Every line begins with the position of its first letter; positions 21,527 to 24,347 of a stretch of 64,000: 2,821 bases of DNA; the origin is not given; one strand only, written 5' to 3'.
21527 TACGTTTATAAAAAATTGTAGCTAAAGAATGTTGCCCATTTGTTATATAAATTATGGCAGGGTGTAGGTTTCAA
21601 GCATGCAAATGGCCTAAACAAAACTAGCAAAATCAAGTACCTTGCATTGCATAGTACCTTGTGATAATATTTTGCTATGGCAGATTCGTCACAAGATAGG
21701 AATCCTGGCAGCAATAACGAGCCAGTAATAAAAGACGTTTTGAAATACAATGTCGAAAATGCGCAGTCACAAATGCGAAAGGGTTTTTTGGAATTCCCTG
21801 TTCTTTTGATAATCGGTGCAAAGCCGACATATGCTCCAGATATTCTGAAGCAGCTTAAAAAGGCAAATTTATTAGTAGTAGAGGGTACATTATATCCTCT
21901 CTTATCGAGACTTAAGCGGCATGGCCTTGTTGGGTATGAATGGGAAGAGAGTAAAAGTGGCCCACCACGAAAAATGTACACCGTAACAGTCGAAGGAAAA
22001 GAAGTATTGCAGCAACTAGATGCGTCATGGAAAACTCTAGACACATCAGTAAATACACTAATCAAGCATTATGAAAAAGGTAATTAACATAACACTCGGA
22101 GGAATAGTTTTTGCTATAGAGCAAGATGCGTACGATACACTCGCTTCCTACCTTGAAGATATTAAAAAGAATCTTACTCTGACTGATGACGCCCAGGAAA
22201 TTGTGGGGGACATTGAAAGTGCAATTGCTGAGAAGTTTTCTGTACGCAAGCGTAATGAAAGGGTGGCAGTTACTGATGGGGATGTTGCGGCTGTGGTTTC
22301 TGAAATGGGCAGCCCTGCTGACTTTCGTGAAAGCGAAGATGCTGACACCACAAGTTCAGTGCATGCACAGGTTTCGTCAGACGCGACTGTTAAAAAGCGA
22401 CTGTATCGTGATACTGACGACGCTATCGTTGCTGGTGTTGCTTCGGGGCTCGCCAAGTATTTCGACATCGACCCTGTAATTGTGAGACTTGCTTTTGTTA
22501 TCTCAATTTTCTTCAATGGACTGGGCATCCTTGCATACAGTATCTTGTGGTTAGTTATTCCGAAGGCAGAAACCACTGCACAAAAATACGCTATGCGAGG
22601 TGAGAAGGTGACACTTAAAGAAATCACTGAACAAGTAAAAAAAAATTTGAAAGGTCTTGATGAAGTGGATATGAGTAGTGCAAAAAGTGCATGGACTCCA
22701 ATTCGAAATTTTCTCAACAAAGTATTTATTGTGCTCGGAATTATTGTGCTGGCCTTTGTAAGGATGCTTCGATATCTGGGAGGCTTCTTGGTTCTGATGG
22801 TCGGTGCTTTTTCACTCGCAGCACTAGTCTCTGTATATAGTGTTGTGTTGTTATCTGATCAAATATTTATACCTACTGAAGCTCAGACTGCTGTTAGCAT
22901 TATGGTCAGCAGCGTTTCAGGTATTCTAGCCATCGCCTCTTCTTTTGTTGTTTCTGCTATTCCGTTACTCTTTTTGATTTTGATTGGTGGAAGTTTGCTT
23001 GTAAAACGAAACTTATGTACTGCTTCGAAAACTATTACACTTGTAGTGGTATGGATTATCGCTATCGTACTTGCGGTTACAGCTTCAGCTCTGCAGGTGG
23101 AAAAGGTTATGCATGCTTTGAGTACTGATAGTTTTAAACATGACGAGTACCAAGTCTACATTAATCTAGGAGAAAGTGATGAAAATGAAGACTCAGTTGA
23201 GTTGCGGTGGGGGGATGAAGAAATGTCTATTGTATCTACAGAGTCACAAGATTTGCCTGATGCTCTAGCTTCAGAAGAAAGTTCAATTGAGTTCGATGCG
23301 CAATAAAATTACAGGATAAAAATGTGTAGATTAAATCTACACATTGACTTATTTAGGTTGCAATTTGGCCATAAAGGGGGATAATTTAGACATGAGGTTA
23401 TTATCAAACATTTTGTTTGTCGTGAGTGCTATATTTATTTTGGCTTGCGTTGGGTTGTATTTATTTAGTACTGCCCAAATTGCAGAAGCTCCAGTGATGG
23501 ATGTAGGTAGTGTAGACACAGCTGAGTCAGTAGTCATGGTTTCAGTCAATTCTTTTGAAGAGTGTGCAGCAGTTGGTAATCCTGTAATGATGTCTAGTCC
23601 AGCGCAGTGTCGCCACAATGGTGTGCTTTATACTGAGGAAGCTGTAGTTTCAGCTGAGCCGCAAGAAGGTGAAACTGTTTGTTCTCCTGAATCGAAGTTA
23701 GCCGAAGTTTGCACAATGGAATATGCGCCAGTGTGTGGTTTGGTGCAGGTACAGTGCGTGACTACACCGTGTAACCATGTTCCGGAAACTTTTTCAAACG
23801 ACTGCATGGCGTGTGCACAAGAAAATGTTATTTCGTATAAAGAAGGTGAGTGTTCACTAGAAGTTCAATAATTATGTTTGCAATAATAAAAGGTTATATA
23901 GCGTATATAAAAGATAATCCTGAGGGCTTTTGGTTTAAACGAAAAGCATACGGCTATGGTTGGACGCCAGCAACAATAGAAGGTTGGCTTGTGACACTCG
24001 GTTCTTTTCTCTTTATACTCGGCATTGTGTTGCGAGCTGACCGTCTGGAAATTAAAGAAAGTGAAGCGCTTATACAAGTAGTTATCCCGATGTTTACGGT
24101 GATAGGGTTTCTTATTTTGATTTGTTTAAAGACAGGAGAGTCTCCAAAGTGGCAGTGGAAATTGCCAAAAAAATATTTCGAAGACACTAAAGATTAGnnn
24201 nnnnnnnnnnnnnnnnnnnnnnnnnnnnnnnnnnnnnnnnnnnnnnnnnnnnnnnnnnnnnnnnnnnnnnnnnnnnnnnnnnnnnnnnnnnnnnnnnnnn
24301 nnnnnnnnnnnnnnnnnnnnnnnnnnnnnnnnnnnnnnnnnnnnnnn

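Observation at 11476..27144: str operon split: 15.7 kb of accessory genes separate rpsL-rpsG from fusA-tuf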

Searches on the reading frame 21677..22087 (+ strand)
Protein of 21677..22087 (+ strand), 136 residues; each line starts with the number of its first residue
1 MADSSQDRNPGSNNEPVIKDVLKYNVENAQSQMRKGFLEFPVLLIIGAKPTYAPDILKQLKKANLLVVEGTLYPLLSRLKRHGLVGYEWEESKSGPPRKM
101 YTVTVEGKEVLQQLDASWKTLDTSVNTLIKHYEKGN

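Call 107: search_protein_families(library=pfam, proteins=[window:21677-22087:+], max_evalue=0.001)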
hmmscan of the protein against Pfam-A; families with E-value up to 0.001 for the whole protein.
window:21677-22087:+ (136 aa): 1 family
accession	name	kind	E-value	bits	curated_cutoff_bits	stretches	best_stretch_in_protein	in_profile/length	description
PF03551.20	PadR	-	2.5e-18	66.3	27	1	42-112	1-74/75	Transcriptional regulator PadR-like family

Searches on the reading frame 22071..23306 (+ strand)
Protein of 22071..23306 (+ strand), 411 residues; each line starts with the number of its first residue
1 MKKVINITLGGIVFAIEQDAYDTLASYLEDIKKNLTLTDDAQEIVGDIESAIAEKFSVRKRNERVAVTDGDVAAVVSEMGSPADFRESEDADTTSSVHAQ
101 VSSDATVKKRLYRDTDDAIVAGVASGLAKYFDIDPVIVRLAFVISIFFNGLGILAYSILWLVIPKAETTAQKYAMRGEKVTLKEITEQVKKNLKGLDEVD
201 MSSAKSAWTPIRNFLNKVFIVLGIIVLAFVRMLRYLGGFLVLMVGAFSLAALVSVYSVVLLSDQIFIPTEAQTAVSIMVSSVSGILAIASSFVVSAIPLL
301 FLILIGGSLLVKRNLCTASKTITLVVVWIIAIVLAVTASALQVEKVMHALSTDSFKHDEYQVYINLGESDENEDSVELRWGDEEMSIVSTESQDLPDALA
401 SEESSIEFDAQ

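Call 4: search_protein_families(library=pfam, proteins=[window:22071-23306:+], max_evalue=0.01)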
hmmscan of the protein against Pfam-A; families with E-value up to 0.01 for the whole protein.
window:22071-23306:+ (411 aa): 3 families
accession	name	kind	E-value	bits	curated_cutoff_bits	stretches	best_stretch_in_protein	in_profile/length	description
PF04024.17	PspC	-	1.8e-24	85.7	25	1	109-166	1-58/58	PspC domain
PF22571.1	LiaI-LiaF-TM_PspC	-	2.1e-10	41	27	1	211-342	8-138/142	PspC transmembrane region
PF22564.2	HAAS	-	5.5e-05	23.9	27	1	27-84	2-51/55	HAAS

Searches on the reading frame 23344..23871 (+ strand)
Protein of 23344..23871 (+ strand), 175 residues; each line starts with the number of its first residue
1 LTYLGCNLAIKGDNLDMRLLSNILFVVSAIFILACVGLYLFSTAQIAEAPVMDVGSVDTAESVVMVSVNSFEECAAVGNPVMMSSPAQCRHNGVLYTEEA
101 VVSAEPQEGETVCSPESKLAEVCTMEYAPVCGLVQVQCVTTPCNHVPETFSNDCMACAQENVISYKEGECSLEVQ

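Call 4: search_protein_families(library=pfam, proteins=[window:23344-23871:+], max_evalue=0.01)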
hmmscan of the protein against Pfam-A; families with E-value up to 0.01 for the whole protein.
window:23344-23871:+ (175 aa): 1 family
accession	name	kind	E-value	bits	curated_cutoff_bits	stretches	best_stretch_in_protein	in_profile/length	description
PF00050.26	Kazal_1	-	0.0017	18.7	21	0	119-132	7-18/49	Kazal-type serine protease inhibitor domain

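Call 25: search_protein_families(library=phrogs, proteins=[window:23344-23871:+], max_evalue=0.001)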
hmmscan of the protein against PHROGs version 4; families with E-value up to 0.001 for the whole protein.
window:23344-23871:+ (175 aa): 0 families

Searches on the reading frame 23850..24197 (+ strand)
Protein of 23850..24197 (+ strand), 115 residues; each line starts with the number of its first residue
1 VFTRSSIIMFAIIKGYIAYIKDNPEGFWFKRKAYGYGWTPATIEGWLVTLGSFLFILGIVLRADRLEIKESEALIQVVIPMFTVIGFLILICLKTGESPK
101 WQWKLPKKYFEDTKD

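Call 4: search_protein_families(library=pfam, proteins=[window:23850-24197:+], max_evalue=0.01)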
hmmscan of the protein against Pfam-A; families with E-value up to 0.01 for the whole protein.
window:23850-24197:+ (115 aa): 1 family
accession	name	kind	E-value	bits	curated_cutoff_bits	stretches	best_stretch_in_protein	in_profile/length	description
PF01757.29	Acyl_transf_3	-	0.0062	16.1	31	1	7-94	157-230/326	Acyltransferase domain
